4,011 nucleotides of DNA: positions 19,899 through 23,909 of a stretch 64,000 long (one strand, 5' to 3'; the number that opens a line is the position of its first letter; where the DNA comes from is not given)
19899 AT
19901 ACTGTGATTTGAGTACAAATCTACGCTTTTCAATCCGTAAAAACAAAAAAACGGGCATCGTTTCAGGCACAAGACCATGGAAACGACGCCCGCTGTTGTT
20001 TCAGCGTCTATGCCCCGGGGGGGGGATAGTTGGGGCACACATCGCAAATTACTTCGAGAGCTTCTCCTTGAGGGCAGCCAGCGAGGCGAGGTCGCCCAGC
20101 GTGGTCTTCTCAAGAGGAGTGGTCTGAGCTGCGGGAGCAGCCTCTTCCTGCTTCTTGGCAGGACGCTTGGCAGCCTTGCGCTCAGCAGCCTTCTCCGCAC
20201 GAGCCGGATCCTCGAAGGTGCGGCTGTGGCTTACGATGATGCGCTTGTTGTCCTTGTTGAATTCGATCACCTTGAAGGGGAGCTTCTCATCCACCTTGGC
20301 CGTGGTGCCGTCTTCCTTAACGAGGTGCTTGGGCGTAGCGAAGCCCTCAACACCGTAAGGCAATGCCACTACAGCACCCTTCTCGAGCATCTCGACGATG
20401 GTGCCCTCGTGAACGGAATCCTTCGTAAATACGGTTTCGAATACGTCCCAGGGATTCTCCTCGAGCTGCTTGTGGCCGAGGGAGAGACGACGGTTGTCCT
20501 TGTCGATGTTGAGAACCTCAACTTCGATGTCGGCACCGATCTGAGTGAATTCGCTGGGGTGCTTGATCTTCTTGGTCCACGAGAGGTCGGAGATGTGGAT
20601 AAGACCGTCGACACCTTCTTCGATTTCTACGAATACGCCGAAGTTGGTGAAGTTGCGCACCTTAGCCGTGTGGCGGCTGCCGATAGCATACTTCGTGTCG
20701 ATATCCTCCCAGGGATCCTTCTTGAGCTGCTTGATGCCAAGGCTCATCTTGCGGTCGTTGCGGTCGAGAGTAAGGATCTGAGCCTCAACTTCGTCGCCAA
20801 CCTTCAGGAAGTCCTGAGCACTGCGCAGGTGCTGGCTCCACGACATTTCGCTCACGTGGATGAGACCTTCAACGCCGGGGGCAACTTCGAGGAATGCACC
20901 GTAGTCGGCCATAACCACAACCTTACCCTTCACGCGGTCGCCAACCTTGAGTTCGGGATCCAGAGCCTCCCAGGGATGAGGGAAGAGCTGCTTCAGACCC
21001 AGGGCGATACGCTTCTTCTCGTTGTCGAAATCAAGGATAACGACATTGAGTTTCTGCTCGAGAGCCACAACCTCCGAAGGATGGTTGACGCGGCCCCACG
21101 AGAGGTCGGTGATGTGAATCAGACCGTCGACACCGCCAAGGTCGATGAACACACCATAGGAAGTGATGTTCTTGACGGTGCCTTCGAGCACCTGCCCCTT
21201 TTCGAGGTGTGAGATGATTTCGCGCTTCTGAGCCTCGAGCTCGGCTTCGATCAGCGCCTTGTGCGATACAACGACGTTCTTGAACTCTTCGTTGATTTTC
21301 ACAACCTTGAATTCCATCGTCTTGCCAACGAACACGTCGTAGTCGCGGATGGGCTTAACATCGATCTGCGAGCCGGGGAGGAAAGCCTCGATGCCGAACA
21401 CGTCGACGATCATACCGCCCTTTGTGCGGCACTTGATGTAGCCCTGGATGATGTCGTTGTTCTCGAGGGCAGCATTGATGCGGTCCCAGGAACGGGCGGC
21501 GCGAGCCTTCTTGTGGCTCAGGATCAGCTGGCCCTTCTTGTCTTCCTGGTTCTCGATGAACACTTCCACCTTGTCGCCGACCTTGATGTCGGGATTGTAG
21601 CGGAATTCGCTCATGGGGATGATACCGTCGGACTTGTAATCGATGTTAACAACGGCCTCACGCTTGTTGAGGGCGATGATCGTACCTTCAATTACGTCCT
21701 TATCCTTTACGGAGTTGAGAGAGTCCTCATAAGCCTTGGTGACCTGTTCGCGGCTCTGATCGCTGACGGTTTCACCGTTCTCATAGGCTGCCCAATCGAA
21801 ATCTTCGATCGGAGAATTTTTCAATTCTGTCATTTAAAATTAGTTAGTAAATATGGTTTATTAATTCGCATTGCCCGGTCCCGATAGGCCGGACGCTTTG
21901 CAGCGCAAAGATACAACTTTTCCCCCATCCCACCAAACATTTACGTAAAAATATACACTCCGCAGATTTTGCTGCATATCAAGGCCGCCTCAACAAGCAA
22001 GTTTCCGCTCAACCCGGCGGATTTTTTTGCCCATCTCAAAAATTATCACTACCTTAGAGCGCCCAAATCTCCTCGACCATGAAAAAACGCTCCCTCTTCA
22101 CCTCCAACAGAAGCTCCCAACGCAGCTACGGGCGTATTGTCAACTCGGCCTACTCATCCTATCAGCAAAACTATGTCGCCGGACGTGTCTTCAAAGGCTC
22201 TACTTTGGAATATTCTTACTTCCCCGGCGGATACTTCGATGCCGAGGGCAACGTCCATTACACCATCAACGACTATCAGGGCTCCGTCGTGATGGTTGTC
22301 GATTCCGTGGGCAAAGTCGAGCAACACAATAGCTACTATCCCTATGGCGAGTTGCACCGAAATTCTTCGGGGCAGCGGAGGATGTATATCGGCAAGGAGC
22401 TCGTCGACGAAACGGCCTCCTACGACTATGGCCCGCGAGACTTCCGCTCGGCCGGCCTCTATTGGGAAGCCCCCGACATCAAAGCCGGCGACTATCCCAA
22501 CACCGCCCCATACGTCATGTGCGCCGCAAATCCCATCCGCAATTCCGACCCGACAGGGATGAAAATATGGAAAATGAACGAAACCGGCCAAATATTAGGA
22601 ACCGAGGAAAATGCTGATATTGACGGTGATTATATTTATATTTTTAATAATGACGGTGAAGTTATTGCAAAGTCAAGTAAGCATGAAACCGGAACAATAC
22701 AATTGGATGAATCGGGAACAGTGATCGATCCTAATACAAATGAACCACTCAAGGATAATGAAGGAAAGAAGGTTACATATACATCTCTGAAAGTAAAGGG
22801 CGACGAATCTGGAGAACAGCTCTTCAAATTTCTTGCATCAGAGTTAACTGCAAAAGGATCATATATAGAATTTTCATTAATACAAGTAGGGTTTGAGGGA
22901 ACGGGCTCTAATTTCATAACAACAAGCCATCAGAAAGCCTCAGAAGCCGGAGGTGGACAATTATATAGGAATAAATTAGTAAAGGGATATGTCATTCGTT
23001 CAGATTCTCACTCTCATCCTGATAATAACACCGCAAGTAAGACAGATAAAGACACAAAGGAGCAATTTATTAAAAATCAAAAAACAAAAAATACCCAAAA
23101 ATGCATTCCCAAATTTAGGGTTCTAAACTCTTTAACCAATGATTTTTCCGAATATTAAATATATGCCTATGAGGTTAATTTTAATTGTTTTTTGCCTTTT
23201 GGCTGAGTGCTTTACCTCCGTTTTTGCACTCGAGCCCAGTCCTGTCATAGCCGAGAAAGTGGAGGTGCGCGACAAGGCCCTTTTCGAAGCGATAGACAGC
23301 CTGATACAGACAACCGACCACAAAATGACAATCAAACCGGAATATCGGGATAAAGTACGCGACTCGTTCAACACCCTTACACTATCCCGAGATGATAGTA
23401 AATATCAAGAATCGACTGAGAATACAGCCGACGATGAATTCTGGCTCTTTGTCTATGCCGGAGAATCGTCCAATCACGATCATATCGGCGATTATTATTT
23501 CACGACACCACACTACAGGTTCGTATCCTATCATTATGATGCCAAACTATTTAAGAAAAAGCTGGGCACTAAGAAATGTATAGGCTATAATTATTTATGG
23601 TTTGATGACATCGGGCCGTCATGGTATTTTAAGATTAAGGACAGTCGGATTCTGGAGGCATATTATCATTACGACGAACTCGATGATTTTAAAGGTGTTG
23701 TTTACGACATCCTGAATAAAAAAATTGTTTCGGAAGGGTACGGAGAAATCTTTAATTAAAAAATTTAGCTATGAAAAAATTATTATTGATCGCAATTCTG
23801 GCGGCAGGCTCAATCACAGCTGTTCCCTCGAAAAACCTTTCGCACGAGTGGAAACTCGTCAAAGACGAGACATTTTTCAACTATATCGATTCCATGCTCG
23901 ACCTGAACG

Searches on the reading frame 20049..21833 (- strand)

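Call 22: search_protein_families(library=pfam, proteins=[window:20049-21833:-], max_evalue=0.00001)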
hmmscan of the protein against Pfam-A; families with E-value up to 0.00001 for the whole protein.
window:20049-21833:- (594 aa): 4 families
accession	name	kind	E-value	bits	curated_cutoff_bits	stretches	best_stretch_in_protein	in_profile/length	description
PF00575.29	S1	-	6.8e-82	270.3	22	6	210-281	2-74/74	S1 RNA binding domain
PF23459.1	S1_RRP5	-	5.1e-21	75.4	27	0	210-278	1-70/72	RRP5 S1 domain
PF21710.3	Spt6_S1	-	1.7e-08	35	27.5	0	305-365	24-84/91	Spt6, S1/OB domain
PF13509.12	S1_2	-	1.8e-08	34.8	21.8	0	384-417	1-34/61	S1 domain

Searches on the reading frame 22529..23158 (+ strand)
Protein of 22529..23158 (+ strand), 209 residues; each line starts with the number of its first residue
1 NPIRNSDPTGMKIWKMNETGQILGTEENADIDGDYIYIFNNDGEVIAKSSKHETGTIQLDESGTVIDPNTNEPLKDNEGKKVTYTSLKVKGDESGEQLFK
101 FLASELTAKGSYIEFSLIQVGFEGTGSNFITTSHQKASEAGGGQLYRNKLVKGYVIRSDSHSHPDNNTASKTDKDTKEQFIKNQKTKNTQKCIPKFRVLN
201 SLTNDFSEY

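Call 21: find_related_loci(query=window:22559-23158:+, collection=genome_contigs, flank=6000)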
Query window:22559-23158:+ (199 aa) in genome_contigs; peptide patterns used: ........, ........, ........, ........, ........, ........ (x = any residue, [..] = any of these).
56 stretches matched a pattern; 1 encode a relative of the query (tblastn E <= 1e-3); 1 distinct loci.
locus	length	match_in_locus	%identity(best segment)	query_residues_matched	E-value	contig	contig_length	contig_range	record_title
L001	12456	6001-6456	31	32-187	3e-11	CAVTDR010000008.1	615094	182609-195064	MAG: uncultured Bacteroidetes bacterium isolate MFD00905.bin.1.42 genome assembly, contig: contig_58714, whole genome sh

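Call 38: find_homologous_proteins(query=window:22529-23158:+, max_evalue=0.001)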
Query window:22529-23158:+ (209 aa): 1 proteins with E <= 0.001 among 66 candidates.
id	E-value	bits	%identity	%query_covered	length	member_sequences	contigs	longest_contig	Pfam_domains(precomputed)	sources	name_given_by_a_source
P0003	7.9e-133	458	100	100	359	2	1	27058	PF15659.13,PF25023.2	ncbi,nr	ncbi:MAG: hypothetical protein K2M06_04240 [Muribaculaceae bacterium]|nr:hypothetical protein [Murib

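Call 39: find_encoding_contigs(protein=P0003, flank=10000)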
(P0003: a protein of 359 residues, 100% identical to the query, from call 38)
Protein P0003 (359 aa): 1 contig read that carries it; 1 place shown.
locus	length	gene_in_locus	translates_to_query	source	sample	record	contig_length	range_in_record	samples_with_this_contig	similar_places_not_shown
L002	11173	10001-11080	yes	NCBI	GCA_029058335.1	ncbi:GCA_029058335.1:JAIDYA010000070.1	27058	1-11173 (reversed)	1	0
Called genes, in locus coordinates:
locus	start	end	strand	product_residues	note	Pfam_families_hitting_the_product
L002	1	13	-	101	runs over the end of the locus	PF00338:Ribosomal_S10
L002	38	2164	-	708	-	PF00009:GTP_EFTU, PF03144:GTP_EFTU_D2, PF22042:EF-G_D2, PF14492:EFG_III, PF16658:RF3_C (weak), PF03764:EFG_IV, PF00679:EFG_C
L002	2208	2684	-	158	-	PF00177:Ribosomal_S7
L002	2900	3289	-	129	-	PF00164:Ribosom_S12_S23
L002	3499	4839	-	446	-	PF02129:Peptidase_S15, PF00561:Abhydrolase_1, PF12697:Abhydrolase_6, PF12146:Hydrolase_4, PF00326:Peptidase_S9 (faint), PF08840:BAAT_C (weak)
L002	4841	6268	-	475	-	-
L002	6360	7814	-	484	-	PF01520:Amidase_3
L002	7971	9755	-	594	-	PF00575:S1, PF13509:S1_2 (faint), PF23459:S1_RRP5 (faint), PF00575:S1, PF21710:Spt6_S1 (faint), PF00575:S1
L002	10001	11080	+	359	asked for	PF25023:TEN_YD-shell (faint), PF15659:Toxin-JAB1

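Call 64: search_protein_families(library=pfam, proteins=[L001:5860-6495:+], max_evalue=0.1)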
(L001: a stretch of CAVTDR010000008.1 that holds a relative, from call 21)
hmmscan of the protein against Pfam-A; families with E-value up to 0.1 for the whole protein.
L001:5860-6495:+ (211 aa): 2 families
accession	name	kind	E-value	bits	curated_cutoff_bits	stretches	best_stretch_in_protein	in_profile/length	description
PF15659.11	Toxin-JAB1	-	6.2e-17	62.3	21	1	98-181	2-86/87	JAB-like toxin 1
PF01522.26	Polysacc_deac_1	-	0.021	15.2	23.1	0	76-178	13-77/124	Polysaccharide deacetylase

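Call 97: search_protein_families(library=pfam, proteins=[L001:6502-7086:+], max_evalue=10)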
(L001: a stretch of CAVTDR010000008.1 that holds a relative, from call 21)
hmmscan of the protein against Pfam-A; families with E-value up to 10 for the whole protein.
L001:6502-7086:+ (194 aa): 0 families

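Call 101: search_protein_families(library=ncbifam, proteins=[L001:6502-7086:+], max_evalue=1)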
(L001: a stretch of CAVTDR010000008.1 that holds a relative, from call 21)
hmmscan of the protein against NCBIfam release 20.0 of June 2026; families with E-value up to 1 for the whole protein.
L001:6502-7086:+ (194 aa): 0 families

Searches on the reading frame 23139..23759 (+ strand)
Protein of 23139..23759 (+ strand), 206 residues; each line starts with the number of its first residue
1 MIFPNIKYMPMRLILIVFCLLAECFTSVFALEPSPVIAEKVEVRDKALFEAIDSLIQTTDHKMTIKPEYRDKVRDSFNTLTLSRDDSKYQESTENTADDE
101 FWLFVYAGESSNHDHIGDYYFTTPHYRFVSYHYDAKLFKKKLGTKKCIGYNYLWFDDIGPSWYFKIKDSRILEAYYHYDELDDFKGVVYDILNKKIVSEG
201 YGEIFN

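Call 9: search_protein_families(library=pfam, proteins=[window:23139-23759:+], max_evalue=1)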
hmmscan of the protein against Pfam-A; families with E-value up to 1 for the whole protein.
window:23139-23759:+ (206 aa): 1 family
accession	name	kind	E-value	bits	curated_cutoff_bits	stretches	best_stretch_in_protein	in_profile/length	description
PF06501.16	Herpes_U55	-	0.12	11.7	21.1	1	2-101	70-167/432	Human herpesvirus U55 protein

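Call 97: search_protein_families(library=pfam, proteins=[window:23166-23759:+], max_evalue=10)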
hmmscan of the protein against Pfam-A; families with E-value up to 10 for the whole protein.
window:23166-23759:+ (197 aa): 0 families

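Call 101: search_protein_families(library=ncbifam, proteins=[window:23166-23759:+], max_evalue=1)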
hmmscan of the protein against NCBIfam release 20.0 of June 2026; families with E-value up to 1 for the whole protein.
window:23166-23759:+ (197 aa): 0 families

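Call 111: predict_structure(protein=window:23166-23759:+)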
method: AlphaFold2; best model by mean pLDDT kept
length: 197 residues; sequences in the alignment: 1
mean_pLDDT: 42.0   pTM: 0.36
mean pLDDT of the five models: 42.0, 39.4, 38.9, 37.2, 31.6
residues with pLDDT >= 90: 0; 70-90: 0; 50-70: 51; < 50: 146
segments of 3 or more residues with pLDDT < 50: 2-4, 8-36, 51-57, 59-61, 63-93, 96-150, 158-161, 170-175, 192-197
pLDDT, mean of each block of 10 residues (from residue 1): 49 45 33 44 59 45 45 34 34 45 34 32 28 25 32 53 55 52 56 40
secondary structure, 60 per line:
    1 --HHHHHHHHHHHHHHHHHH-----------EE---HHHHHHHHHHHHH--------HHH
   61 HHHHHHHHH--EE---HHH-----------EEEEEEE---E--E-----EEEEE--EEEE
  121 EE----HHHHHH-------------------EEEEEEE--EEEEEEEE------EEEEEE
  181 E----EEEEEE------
elements in order: H3-20 H37-49 H58-69 E91-97 E110-114 E117-122 H127-132 E152-158 E161-168 E175-181 E186-191
